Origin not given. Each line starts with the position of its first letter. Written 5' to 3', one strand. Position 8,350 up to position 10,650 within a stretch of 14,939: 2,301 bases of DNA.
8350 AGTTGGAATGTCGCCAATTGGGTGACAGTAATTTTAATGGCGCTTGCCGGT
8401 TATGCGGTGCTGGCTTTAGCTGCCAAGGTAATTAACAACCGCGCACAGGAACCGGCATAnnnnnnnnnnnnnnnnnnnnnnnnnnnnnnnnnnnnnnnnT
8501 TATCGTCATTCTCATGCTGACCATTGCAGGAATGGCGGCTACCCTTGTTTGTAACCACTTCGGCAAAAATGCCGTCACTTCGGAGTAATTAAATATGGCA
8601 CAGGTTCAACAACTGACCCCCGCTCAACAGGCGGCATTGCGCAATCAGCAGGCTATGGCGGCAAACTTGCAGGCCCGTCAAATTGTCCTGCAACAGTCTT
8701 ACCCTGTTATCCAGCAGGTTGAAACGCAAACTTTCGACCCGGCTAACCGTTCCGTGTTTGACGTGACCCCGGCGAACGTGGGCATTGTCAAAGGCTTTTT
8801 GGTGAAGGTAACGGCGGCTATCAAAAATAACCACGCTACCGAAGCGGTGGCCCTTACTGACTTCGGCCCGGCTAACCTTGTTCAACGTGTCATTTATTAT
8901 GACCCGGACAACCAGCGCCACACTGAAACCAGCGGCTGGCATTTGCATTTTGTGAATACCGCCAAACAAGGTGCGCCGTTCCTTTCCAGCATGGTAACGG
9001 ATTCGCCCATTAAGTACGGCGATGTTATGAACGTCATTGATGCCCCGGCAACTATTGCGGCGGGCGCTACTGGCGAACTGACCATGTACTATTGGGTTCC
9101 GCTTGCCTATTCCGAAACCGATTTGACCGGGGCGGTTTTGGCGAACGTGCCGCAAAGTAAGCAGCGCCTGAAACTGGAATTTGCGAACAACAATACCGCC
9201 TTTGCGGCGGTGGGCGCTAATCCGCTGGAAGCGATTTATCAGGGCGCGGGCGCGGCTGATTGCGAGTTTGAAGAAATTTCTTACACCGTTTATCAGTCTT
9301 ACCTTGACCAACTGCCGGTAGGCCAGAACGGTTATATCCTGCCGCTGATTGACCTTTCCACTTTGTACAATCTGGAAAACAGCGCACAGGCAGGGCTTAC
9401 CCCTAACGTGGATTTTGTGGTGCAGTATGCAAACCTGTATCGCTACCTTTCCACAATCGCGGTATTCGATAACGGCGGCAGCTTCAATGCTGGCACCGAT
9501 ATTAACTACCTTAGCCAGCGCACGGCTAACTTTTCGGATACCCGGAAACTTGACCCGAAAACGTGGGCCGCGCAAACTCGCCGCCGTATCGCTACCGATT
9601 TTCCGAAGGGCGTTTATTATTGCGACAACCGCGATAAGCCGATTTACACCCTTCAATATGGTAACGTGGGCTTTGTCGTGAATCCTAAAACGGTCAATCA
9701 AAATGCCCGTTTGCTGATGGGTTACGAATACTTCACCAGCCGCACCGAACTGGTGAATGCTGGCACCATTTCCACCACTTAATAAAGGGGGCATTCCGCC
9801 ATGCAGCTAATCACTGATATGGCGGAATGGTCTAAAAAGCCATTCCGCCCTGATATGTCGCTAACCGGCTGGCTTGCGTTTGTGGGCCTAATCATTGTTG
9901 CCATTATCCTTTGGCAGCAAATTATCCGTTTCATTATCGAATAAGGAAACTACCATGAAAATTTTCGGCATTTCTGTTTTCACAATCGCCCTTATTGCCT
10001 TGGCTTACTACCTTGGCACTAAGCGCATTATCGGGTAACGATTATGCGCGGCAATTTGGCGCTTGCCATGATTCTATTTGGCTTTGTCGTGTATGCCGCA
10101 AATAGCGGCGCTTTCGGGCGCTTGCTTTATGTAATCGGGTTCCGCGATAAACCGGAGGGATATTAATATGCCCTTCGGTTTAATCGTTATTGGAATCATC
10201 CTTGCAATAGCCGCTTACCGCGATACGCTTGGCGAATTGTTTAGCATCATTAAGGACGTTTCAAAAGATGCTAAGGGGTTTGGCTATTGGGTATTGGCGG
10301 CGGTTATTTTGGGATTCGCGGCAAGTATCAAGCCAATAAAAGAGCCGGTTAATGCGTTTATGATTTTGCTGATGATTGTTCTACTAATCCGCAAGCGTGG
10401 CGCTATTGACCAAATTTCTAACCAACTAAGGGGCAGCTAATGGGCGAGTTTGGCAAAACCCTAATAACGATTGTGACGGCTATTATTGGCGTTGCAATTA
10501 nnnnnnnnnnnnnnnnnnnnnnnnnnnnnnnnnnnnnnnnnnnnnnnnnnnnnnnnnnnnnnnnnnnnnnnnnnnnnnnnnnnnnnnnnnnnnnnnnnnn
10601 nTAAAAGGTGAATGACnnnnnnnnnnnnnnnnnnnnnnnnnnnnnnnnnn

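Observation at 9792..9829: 11-bp perfect inverted repeat enclosing the start codon of the first gene after the capsid gene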

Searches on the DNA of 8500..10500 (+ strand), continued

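Call 18: search_rna_families(source=window, threshold=evalue, max_evalue=10, start=9600, end=10000)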
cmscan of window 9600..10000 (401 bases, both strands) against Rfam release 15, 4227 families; matches with E-value up to 10: 3.
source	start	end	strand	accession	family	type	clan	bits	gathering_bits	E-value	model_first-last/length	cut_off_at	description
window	9862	9940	+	RF03061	uxuA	Gene; sRNA;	-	16.6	66.8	1.9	1-89/89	no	uxuA RNA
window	9783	9837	-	RF03222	mir-4900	Gene; miRNA;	-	14.9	60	3.3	1-75/75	no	mir-4900 microRNA precursor family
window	9798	9869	-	RF02798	CssrA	Gene; sRNA;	-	11.3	93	8.4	1-111/111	no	Chromosome-encoded Shigella sRNA A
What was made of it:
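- On Any curated RNA family (Rfam 15): The best hits score 11-17 bits against thresholds of 60-93 (call 18).
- Tried and rejected: Rfam scan of 9600-10000 at permissive E-values: only chance-level hits (call 18).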

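Call 19: get_annotated_region(hit=H103, flank=0)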
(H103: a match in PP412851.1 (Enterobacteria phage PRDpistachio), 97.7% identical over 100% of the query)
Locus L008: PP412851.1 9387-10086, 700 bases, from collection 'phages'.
description: Enterobacteria phage PRDpistachio, complete genome.
organism: Enterobacteria phage PRDpistachio (NCBI taxid 3127615)
taxonomy: Viruses; Varidnaviria; Bamfordvirae; Preplasmiviricota; Tectiliviricetes; Kalamavirales; Tectiviridae
host: Salmonella enterica serovar Typhimurium LT2 - pKJK5; source: -; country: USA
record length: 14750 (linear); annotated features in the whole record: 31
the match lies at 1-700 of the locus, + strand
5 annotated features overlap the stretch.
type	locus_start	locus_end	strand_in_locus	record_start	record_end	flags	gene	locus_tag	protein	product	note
CDS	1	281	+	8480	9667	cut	-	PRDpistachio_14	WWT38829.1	major capsid protein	P3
CDS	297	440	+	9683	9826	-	-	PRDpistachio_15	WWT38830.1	vertex membrane protein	P22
CDS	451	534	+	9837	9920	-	-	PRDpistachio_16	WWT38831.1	hypothetical protein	-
CDS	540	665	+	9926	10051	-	-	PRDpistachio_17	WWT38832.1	hypothetical protein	-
CDS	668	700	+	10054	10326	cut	-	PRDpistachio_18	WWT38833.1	tail tube DNA translocation protein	P18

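Call 20: get_annotated_region(hit=H105, flank=0)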
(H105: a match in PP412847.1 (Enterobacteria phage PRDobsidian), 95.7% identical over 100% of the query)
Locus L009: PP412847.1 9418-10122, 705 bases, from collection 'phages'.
description: Enterobacteria phage PRDobsidian, complete genome.
organism: Enterobacteria phage PRDobsidian (NCBI taxid 3127611)
taxonomy: Viruses; Varidnaviria; Bamfordvirae; Preplasmiviricota; Tectiliviricetes; Kalamavirales; Tectiviridae
host: Salmonella enterica serovar Typhimurium LT2 - pKJK5; source: -; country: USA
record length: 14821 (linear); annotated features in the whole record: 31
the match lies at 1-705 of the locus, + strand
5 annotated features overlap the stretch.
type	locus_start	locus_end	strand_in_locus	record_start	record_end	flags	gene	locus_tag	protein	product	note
CDS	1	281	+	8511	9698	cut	-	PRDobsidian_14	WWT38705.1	major capsid protein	P3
CDS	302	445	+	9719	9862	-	-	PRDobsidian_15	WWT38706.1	vertex membrane protein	P22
CDS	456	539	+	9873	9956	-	-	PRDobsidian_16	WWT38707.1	hypothetical protein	-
CDS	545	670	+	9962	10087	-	-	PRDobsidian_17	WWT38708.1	hypothetical protein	-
CDS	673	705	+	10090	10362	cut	-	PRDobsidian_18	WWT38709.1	tail tube DNA translocation protein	P18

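Call 21: get_annotated_region(hit=H106, flank=0)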
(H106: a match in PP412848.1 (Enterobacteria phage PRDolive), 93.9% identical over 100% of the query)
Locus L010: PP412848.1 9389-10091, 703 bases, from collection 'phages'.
description: Enterobacteria phage PRDolive, complete genome.
organism: Enterobacteria phage PRDolive (NCBI taxid 3127612)
taxonomy: Viruses; Varidnaviria; Bamfordvirae; Preplasmiviricota; Tectiliviricetes; Kalamavirales; Tectiviridae; Alphatectivirus
host: Salmonella enterica serovar Typhimurium LT2 - pKJK5; source: -; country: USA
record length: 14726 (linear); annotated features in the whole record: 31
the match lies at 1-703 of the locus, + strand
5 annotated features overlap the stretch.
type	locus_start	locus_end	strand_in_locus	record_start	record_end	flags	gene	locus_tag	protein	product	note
CDS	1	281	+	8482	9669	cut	-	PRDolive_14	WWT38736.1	major capsid protein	P3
CDS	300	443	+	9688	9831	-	-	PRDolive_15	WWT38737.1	vertex membrane protein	P22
CDS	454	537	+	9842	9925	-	-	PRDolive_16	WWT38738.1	hypothetical protein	-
CDS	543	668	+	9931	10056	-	-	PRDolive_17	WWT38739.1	hypothetical protein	-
CDS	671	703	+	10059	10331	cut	-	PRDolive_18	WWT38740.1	tail tube DNA translocation protein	P18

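Call 22: get_annotated_region(hit=H107, flank=0)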
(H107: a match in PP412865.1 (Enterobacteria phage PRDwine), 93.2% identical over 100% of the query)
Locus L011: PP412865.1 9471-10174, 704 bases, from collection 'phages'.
description: Enterobacteria phage PRDwine, complete genome.
organism: Enterobacteria phage PRDwine (NCBI taxid 3127629)
taxonomy: Viruses; Varidnaviria; Bamfordvirae; Preplasmiviricota; Tectiliviricetes; Kalamavirales; Tectiviridae
host: Salmonella enterica serovar Typhimurium LT2 - pKJK5; source: -; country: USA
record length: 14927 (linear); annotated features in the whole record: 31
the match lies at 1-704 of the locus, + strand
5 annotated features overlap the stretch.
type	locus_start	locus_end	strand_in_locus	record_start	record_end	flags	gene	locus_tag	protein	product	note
CDS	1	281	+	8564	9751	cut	-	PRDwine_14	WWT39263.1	major capsid protein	P3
CDS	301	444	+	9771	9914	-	-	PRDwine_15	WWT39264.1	vertex membrane protein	P22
CDS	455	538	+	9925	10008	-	-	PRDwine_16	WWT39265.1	hypothetical protein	-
CDS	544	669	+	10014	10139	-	-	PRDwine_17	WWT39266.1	hypothetical protein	-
CDS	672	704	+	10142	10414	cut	-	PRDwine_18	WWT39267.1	tail tube DNA translocation protein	P18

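Call 23: get_annotated_region(hit=H111, flank=0)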
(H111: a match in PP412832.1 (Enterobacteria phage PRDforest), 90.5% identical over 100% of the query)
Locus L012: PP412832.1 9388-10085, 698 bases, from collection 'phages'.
description: Enterobacteria phage PRDforest, complete genome.
organism: Enterobacteria phage PRDforest (NCBI taxid 3127596)
taxonomy: Viruses; Varidnaviria; Bamfordvirae; Preplasmiviricota; Tectiliviricetes; Kalamavirales; Tectiviridae
host: Salmonella enterica serovar Typhimurium LT2 - pKJK5; source: -; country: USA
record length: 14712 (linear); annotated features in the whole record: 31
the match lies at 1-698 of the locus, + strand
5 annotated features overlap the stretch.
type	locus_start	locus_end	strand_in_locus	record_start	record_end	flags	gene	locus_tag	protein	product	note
CDS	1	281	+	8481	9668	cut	-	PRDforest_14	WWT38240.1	major capsid protein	P3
CDS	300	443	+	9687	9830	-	-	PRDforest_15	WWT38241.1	vertex membrane protein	P22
CDS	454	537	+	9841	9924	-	-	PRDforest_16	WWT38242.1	hypothetical protein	-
CDS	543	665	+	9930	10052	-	-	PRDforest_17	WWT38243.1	hypothetical protein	-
CDS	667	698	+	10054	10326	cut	-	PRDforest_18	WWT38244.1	tail tube DNA translocation protein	P18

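Call 24: get_annotated_region(hit=H113, flank=0)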
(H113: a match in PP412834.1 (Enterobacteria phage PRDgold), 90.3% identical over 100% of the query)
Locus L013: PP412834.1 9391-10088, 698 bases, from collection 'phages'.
description: Enterobacteria phage PRDgold, complete genome.
organism: Enterobacteria phage PRDgold (NCBI taxid 3127598)
taxonomy: Viruses; Varidnaviria; Bamfordvirae; Preplasmiviricota; Tectiliviricetes; Kalamavirales; Tectiviridae
host: Salmonella enterica serovar Typhimurium LT2 - pKJK5; source: -; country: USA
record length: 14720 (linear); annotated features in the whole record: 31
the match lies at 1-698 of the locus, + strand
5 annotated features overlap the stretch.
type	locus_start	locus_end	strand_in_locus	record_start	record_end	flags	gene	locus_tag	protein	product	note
CDS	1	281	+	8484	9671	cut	-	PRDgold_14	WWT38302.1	major capsid protein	P3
CDS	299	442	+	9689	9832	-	-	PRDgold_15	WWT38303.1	vertex membrane protein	P22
CDS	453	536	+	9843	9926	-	-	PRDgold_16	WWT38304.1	hypothetical protein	-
CDS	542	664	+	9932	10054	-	-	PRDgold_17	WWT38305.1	hypothetical protein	-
CDS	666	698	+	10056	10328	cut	-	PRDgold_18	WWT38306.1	tail tube DNA translocation protein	P18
